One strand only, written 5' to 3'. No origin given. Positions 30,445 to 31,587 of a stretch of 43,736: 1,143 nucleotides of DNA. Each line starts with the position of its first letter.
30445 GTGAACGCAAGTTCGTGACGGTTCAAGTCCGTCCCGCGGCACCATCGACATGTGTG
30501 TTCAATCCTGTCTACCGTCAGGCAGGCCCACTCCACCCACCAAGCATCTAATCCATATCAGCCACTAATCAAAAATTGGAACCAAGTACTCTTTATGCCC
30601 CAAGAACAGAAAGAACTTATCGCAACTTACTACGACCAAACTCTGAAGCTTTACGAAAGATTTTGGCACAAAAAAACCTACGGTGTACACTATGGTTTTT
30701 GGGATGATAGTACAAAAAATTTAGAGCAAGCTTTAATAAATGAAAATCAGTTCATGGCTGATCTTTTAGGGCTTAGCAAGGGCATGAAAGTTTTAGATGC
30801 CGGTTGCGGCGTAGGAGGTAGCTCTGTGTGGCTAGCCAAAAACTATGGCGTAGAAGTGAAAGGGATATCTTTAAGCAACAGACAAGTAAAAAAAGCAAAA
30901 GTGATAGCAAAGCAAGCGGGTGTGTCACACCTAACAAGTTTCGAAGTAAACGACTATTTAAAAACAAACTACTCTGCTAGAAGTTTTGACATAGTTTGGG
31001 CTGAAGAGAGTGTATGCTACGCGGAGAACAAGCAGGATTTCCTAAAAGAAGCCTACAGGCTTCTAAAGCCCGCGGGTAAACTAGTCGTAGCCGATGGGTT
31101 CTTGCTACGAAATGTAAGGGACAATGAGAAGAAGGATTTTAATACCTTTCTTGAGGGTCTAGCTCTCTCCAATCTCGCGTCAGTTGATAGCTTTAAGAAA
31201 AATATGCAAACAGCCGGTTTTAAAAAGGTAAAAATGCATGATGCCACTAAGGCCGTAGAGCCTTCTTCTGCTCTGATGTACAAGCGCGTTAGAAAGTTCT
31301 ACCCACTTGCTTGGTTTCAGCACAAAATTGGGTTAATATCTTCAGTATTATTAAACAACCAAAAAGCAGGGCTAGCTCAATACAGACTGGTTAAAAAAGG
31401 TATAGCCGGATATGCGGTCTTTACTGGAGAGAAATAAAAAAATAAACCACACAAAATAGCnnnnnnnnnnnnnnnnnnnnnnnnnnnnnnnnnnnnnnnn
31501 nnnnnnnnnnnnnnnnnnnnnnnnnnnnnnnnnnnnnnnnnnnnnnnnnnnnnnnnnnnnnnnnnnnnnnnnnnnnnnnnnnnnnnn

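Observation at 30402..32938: tRNA-Leu-adjacent methyltransferase / split lycopene-cyclase-domain / methyltransferase cassette with no carotenoid context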

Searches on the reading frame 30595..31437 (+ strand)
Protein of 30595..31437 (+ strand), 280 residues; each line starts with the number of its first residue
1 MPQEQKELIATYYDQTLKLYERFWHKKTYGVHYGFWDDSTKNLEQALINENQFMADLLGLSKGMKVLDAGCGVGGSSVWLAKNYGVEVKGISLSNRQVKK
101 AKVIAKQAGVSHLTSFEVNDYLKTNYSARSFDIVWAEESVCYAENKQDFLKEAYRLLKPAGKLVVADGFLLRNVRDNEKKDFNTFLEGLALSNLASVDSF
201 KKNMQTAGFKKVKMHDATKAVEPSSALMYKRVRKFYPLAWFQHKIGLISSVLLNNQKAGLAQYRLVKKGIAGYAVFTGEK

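Call 4: search_protein_families(library=pfam, proteins=[window:30595-31437:+], max_evalue=1)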
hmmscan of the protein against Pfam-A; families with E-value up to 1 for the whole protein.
window:30595-31437:+ (280 aa): 23 families
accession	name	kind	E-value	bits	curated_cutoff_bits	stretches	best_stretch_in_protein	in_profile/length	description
PF02353.26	CMAS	-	9.5e-20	71.5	27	1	5-215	6-216/273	Mycolic acid cyclopropane synthetase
PF13847.12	Methyltransf_31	-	1e-18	67.9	27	1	61-179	2-127/145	Methyltransferase domain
PF08241.18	Methyltransf_11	-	2.1e-18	67.2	21.2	1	67-165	1-95/95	Methyltransferase domain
PF13649.12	Methyltransf_25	-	4e-16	59.9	27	1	66-161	1-97/97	Methyltransferase domain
PF13489.12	Methyltransf_23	-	1.5e-13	51.2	27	1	57-212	16-162/164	Methyltransferase domain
PF08242.18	Methyltransf_12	-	2.2e-11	44.8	30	1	67-163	1-98/98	Methyltransferase domain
PF01209.24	Ubie_methyltran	-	1.5e-09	38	20.1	1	52-165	37-151/233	ubiE/COQ5 methyltransferase family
PF07021.18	MetW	-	3.9e-07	30.3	21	1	61-157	12-102/193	Methionine biosynthesis protein MetW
PF05175.20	MTS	-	1.2e-06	28.7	23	1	53-165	22-138/170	Methyltransferase small domain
PF20922.3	Anamorsin_N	-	1.9e-06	28.1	27.1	1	101-207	21-129/163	Anamorsin, N-terminal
PF03141.22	Methyltransf_29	-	2.5e-06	26.8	23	1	64-220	119-269/506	Putative S-adenosyl-L-methionine-dependent methyltransferase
PF00107.32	ADH_zinc_N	-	0.00033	21.1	31.8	1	72-166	1-88/129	Zinc-binding dehydrogenase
PF01728.25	FtsJ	-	0.0004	20.8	24.1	1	59-186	17-149/181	FtsJ-like methyltransferase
PF05724.17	TPMT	-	0.00044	20.4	26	1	23-165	5-155/218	Thiopurine S-methyltransferase (TPMT)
PF05148.21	Methyltransf_8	-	0.00063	20.1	27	1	130-231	122-218/219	Hypothetical methyltransferase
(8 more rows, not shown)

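Call 5: search_protein_families(library=ncbifam, proteins=[window:30595-31437:+], max_evalue=1)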
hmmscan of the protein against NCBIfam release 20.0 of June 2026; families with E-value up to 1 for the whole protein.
window:30595-31437:+ (280 aa): 67 families (the best 25 are shown)
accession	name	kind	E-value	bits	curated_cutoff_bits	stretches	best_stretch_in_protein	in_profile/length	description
NF041675.1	sarc_dimgly_tmase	equivalog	3.9e-26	92.6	550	1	18-275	23-269/278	sarcosine/dimethylglycine N-methyltransferase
NF045667.1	MTase_DVU1556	equivalog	7e-22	77.9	155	1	54-221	14-172/213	DVU_1556 family methyltransferase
NF053839.1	CPFASynBruc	equivalog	5.2e-20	71.8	600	1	5-165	118-276/410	cyclopropane fatty acid synthase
NF008686.0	PRK11705.1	equivalog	2.5e-19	69.6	400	1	10-165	117-265/383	cyclopropane fatty acyl phospholipid synthase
NF041943.1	GPPMT_Stmyces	equivalog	8.4e-19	68.5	400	1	52-170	66-184/272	geranyl diphosphate 2-C-methyltransferase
NF040703.1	cyclopro_CfaB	exception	4.1e-18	65.3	650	1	7-173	105-270/393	C17 cyclopropane fatty acid synthase CfaB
NF041537.1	ArsM_AhpD_UU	exception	3.6e-17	62.2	510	1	60-218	74-231/345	arsenite methyltransferase/AhpD domain selenoprotein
NF041536.1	ArsM_DUF2284_UU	exception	4.9e-17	61.4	575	1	60-218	74-231/459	arsenite methyltransferase/DUF2284 domain selenoprotein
NF008823.0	PRK11873.1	subfamily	1e-15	57.9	263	1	57-232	72-246/272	arsenite methyltransferase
NF047649.1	MTase_UXPK_star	exception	3.2e-14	52.6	460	1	60-214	75-228/283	methyltransferase/UXPK-star double selenoprotein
TIGR01983.1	UbiG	equivalog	4.3e-14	52.4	102.95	1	61-166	48-152/228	bifunctional 2-polyprenyl-6-hydroxyphenol methylase/3-demethylubiquinol 3-O-methyltransferase UbiG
TIGR02021.1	BchM-ChlM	equivalog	1.5e-12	47.4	158.9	1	58-145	48-133/218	magnesium protoporphyrin IX methyltransferase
NF043040.1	corrin_prot_MT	hypoth_equivalog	4.4e-12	45.9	180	1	62-170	41-152/216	corrinoid protein-associated methyltransferase CpaM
TIGR01934.1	MenG_MenH_UbiE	subfamily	1.3e-11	44.3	158.35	1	54-167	31-143/223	ubiquinone/menaquinone biosynthesis methyltransferase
NF040539.1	AST_met_ArsM_2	exception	1.5e-11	44.6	240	1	56-220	50-216/262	putative arsinothricin biosynthesis methyltransferase ArsM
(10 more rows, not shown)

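Call 19: search_solved_structures(query=window:30595-31434:+, max_evalue=0.00001)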
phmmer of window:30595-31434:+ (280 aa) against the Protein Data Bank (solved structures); distinct sequences matched with E-value up to 0.00001: 35.
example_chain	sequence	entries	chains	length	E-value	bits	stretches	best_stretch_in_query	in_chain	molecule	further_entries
3bus_A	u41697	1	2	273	1.2e-26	97.3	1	9-224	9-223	Methyltransferase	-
8zc8_A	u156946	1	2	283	2.6e-23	86.4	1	28-216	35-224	MitM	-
21zq_A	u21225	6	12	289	2.8e-23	86.3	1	28-216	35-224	MitM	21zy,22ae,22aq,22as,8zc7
6uv6_A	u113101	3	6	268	2.3e-22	83.3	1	28-233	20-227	D-glucose O-methyltransferase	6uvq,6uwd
5gm1_A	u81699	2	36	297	7.6e-20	75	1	46-216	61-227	O-methylransferase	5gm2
5wp4_A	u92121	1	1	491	2.1e-19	73.6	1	53-219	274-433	Phosphoethanolamine N-methyltransferase 1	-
5wp5_A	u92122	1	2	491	3.8e-19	72.7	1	52-219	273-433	Phosphomethylethanolamine N-methyltransferase 2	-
4pne_A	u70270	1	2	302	6.4e-18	68.7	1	30-167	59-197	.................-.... protein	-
3uj6_A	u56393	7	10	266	5.7e-14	55.7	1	53-217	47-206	Phosphoethanolamine N-methyltransferase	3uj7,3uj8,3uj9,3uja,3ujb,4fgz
3ujd_A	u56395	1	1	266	6e-14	55.7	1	54-217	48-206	Phosphoethanolamine N-methyltransferase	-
3ujc_A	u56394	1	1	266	1.3e-13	54.5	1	53-217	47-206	Phosphoethanolamine N-methyltransferase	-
4r6w_A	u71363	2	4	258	1.4e-13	54.5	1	54-217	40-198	Phosphoethanolamine N-methyltransferase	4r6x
2o57_A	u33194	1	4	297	5.3e-13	52.6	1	11-209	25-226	putative sarcosine dimethylglycine methyltransferase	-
4mwz_A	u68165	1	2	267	2.1e-12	50.6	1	49-213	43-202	Phosphoethanolamine N-methyltransferase, putative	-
4iv0_A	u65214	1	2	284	2.5e-12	50.4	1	48-212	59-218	Phosphoethanolamine N-methyltransferase, putative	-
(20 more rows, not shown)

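Call 36: find_homologous_proteins(query=window:30595-31434:+, max_evalue=1e-10)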
Query window:30595-31434:+ (280 aa): 1442 proteins with E <= 1e-10 among 2465 candidates; the best 120 are listed.
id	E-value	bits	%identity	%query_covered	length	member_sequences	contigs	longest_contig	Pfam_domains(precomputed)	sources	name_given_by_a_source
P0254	1.1e-182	624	100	100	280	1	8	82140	PF07021.19,PF13847.13,PF13489.13,PF02353.27,PF05175.21,PF13649.13,PF20922.4,PF03141.23,PF01209.25,PF08241.19,PF08242.19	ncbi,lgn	-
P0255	4.3e-99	350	55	97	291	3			PF07021.19,PF13847.13,PF13489.13,PF02353.27,PF13649.13,PF20922.4,PF01209.25,PF08241.19,PF08242.19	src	-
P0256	1.2e-95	338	54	99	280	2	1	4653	PF07021.19,PF13847.13,PF13489.13,PF02353.27,PF05175.21,PF13649.13,PF01209.25,PF08241.19,PF08242.19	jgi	-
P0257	8.6e-95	336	53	99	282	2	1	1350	PF07021.19,PF13847.13,PF13489.13,PF02353.27,PF05175.21,PF13649.13,PF01209.25,PF08241.19,PF08242.19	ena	-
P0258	1.7e-92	328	53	100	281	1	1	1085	PF13847.13,PF13489.13,PF02353.27,PF05175.21,PF13649.13,PF20922.4,PF00891.25,PF01209.25,PF08241.19,PF08242.19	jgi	jgi:tocopherol O-methyltransferase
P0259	4.0e-92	327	51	100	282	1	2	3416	PF13847.13,PF13489.13,PF02353.27,PF13649.13,PF01209.25,PF08241.19,PF08242.19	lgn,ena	-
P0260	3.6e-91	324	54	98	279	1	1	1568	PF13489.13,PF08003.18,PF05724.18,PF02353.27,PF08241.19,PF07021.19,PF13847.13,PF05175.21,PF13649.13,PF00107.33,PF01209.25,PF08242.19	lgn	-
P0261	3.6e-91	324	51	100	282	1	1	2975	PF13847.13,PF13489.13,PF02353.27,PF13649.13,PF01209.25,PF08241.19,PF08242.19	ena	-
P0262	4.3e-91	323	52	99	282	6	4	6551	PF07021.19,PF13847.13,PF13489.13,PF02353.27,PF05175.21,PF13649.13,PF00107.33,PF01209.25,PF08241.19,PF08242.19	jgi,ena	-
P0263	4.6e-91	323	52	99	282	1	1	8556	PF07021.19,PF13847.13,PF13489.13,PF08003.18,PF02353.27,PF05175.21,PF13649.13,PF01209.25,PF08241.19,PF08242.19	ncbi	-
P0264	1.3e-90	322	53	99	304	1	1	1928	PF07021.19,PF13847.13,PF13489.13,PF02353.27,PF05175.21,PF13649.13,PF00107.33,PF01209.25,PF08241.19,PF08242.19,PF05891.19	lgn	-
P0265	4.6e-90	320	51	98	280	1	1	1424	PF07021.19,PF13847.13,PF13489.13,PF06325.20,PF02353.27,PF05175.21,PF13649.13,PF00107.33,PF01209.25,PF08241.19,PF08242.19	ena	-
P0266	5.1e-89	317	50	99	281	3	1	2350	PF07021.19,PF13847.13,PF13489.13,PF02353.27,PF05175.21,PF13649.13,PF00107.33,PF01209.25,PF08241.19,PF08242.19,PF05891.19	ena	-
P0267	8.5e-89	316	52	97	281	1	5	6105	PF07021.19,PF13847.13,PF13489.13,PF02353.27,PF13649.13,PF03141.23,PF01209.25,PF08241.19,PF08242.19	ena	-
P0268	1.7e-88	315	52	99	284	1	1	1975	PF13847.13,PF13489.13,PF02353.27,PF05175.21,PF13649.13,PF00107.33,PF09445.17,PF01209.25,PF08241.19,PF08242.19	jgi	-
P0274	2.1e-85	305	50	98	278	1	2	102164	PF13847.13,PF13489.13,PF02353.27,PF05175.21,PF13649.13,PF01209.25,PF08241.19,PF08242.19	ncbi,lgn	-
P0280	1.4e-84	302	51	99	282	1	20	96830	PF13847.13,PF13489.13,PF06325.20,PF02353.27,PF05175.21,PF13649.13,PF00107.33,PF09445.17,PF01209.25,PF08241.19,PF08242.19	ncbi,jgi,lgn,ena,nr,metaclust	ncbi:MAG: hypothetical protein A2445_00730 [Candidatus Jacksonbacteria bacterium RIFOXYC2_FULL_44_29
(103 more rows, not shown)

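Call 53: find_encoding_contigs(protein=P0274, flank=5000, max_places=2)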
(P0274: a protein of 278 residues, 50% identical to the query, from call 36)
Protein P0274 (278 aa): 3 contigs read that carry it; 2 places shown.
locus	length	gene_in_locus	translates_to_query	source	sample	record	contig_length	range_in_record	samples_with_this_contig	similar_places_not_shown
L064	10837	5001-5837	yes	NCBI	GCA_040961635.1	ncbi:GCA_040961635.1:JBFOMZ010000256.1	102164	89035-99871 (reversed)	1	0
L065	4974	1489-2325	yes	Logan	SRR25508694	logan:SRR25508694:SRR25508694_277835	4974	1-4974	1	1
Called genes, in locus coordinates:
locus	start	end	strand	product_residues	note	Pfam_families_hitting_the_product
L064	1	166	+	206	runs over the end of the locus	-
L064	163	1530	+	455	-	PF01420:Methylase_S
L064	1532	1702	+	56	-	-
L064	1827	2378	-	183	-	-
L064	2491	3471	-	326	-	PF17827:PrmC_N, PF01170:UPF0020 (weak), PF02384:N6_Mtase, PF05175:MTS (weak), PF06325:PrmA, PF08242:Methyltransf_12 (faint), PF13649:Methyltransf_25, PF13847:Methyltransf_31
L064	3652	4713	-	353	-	PF03462:PCRF, PF00472:RF-1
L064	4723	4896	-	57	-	-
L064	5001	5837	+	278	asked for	PF02353:CMAS, PF01209:Ubie_methyltran, PF05175:MTS (weak), PF13489:Methyltransf_23, PF13847:Methyltransf_31, PF08241:Methyltransf_11, PF08242:Methyltransf_12, PF13649:Methyltransf_25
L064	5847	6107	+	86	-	PF04266:ASCH (weak), PF12961:DUF3850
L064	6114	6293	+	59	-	-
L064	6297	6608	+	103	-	PF00293:NUDIX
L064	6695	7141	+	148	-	-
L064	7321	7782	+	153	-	-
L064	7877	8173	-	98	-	PF01197:Ribosomal_L31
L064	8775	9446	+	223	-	PF00318:Ribosomal_S2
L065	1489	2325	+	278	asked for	PF02353:CMAS, PF01209:Ubie_methyltran, PF05175:MTS (weak), PF13489:Methyltransf_23, PF13847:Methyltransf_31, PF08241:Methyltransf_11, PF08242:Methyltransf_12, PF13649:Methyltransf_25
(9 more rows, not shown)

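Call 54: find_encoding_contigs(protein=P0280, flank=5000, max_places=2)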
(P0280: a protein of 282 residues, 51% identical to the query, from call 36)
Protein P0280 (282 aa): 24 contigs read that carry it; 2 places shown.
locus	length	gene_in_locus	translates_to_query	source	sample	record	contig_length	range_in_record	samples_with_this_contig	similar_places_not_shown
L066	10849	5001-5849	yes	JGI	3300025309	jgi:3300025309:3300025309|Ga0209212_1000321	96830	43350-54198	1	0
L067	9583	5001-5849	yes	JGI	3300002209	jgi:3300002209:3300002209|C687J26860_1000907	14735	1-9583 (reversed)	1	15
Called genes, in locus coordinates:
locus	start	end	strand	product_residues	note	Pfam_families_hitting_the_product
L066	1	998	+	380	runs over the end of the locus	PF13439:Glyco_transf_4, PF00534:Glycos_transf_1, PF13692:Glyco_trans_1_4, PF13524:Glyco_trans_1_2 (weak)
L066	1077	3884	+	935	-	PF07517:SecA_DEAD, PF01043:SecA_PP_bind, PF21090:P-loop_SecA, PF07516:SecA_SW, PF02810:SEC-C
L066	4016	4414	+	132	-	PF04480:DUF559, PF18741:MTES_1575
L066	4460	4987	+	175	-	PF01931:NTPase_I-T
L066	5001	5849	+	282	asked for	PF02353:CMAS, PF01209:Ubie_methyltran, PF05175:MTS (weak), PF13489:Methyltransf_23, PF13847:Methyltransf_31, PF08241:Methyltransf_11, PF08242:Methyltransf_12, PF13649:Methyltransf_25, +3 more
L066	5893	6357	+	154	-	PF00293:NUDIX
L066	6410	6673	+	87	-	PF18893:DUF5652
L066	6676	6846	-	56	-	-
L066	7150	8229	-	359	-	PF00665:rve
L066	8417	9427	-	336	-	PF05598:DUF772, PF01609:DDE_Tnp_1, PF13751:DDE_Tnp_1_6 (weak)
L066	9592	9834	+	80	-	PF15515:MvaI_BcnI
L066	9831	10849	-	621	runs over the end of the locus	PF01726:LexA_DNA_bind, PF01555:N6_N4_Mtase, PF00717:Peptidase_S24, PF01170:UPF0020 (faint)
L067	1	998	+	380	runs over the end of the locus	PF13439:Glyco_transf_4, PF00534:Glycos_transf_1, PF13692:Glyco_trans_1_4, PF13524:Glyco_trans_1_2 (weak)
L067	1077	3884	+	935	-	PF07517:SecA_DEAD, PF01043:SecA_PP_bind, PF21090:P-loop_SecA, PF07516:SecA_SW, PF02810:SEC-C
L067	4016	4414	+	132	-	PF04480:DUF559, PF18741:MTES_1575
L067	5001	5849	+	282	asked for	PF02353:CMAS, PF01209:Ubie_methyltran, PF05175:MTS (weak), PF13489:Methyltransf_23, PF13847:Methyltransf_31, PF08241:Methyltransf_11, PF08242:Methyltransf_12, PF13649:Methyltransf_25, +3 more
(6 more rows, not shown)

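Call 55: find_encoding_contigs(protein=P0254, flank=10000, max_places=3)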
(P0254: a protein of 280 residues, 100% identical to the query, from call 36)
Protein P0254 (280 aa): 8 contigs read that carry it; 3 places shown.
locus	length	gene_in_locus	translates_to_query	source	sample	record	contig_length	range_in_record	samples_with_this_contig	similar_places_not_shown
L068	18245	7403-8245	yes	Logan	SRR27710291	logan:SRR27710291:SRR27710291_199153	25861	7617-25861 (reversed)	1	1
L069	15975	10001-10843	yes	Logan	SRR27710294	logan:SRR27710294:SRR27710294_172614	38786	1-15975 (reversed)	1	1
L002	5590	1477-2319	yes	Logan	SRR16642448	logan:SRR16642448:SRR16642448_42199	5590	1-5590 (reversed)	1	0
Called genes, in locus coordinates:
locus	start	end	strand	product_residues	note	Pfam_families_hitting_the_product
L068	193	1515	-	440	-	PF11258:DUF3048, PF17479:DUF3048_C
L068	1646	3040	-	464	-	PF00749:tRNA-synt_1c, PF19269:Anticodon_2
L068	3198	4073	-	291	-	PF14285:DUF4367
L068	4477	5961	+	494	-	PF08308:PEGA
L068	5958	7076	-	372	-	PF04203:Sortase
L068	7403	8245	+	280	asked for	PF02353:CMAS, PF03141:Methyltransf_29 (weak), PF01209:Ubie_methyltran, PF13489:Methyltransf_23, PF13847:Methyltransf_31, PF08241:Methyltransf_11, PF08242:Methyltransf_12, PF13649:Methyltransf_25, +3 more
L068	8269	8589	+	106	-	PF18916:Lycopene_cyc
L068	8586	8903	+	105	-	PF18916:Lycopene_cyc (weak)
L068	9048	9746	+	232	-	PF01209:Ubie_methyltran, PF02353:CMAS, PF13489:Methyltransf_23, PF13847:Methyltransf_31, PF08241:Methyltransf_11, PF08242:Methyltransf_12, PF13649:Methyltransf_25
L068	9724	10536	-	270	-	-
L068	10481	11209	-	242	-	PF00702:Hydrolase, PF08282:Hydrolase_3 (faint), PF12710:HAD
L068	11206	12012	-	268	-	PF03372:Exo_endo_phos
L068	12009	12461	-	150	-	PF01668:SmpB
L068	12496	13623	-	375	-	PF02449:Glyco_hydro_42 (faint)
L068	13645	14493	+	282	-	PF13641:Glyco_tranf_2_3, PF00535:Glycos_transf_2, PF10111:Glyco_tranf_2_2 (weak), PF13632:Glyco_trans_2_3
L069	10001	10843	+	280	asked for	PF02353:CMAS, PF03141:Methyltransf_29 (weak), PF01209:Ubie_methyltran, PF13489:Methyltransf_23, PF13847:Methyltransf_31, PF08241:Methyltransf_11, PF08242:Methyltransf_12, PF13649:Methyltransf_25, +3 more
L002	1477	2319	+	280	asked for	PF02353:CMAS, PF03141:Methyltransf_29 (weak), PF01209:Ubie_methyltran, PF13489:Methyltransf_23, PF13847:Methyltransf_31, PF08241:Methyltransf_11, PF08242:Methyltransf_12, PF13649:Methyltransf_25, +3 more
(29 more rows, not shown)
